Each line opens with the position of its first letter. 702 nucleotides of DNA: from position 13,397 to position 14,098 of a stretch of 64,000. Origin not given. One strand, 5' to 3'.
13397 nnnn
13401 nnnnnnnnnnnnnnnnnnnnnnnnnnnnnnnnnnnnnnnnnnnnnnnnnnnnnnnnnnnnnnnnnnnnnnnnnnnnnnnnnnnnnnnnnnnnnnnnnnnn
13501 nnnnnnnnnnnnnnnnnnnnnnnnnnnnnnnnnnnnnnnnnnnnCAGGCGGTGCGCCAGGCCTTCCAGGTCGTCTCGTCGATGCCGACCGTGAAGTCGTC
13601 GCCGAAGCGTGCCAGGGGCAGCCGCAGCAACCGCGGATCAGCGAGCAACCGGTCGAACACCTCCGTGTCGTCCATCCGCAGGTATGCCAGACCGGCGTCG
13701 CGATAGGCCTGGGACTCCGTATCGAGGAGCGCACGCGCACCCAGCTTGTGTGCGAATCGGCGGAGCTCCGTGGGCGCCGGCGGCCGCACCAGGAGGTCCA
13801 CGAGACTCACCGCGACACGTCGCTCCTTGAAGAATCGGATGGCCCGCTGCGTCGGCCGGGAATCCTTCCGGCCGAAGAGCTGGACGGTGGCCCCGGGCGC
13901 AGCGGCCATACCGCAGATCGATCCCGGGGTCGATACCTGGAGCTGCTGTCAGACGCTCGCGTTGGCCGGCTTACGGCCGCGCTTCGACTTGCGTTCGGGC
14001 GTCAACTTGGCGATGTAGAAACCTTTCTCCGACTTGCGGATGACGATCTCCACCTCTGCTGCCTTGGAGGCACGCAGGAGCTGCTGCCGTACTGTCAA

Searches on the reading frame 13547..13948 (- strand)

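Call 21: search_protein_families(library=pfam, proteins=[window:13547-13948:-], max_evalue=0.001)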
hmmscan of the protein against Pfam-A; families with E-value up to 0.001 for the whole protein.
window:13547-13948:- (134 aa): 1 family
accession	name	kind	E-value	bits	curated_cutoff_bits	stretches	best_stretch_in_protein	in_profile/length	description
PF03960.21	ArsC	-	1.6e-09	38.4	24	1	60-130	14-78/79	ArsC family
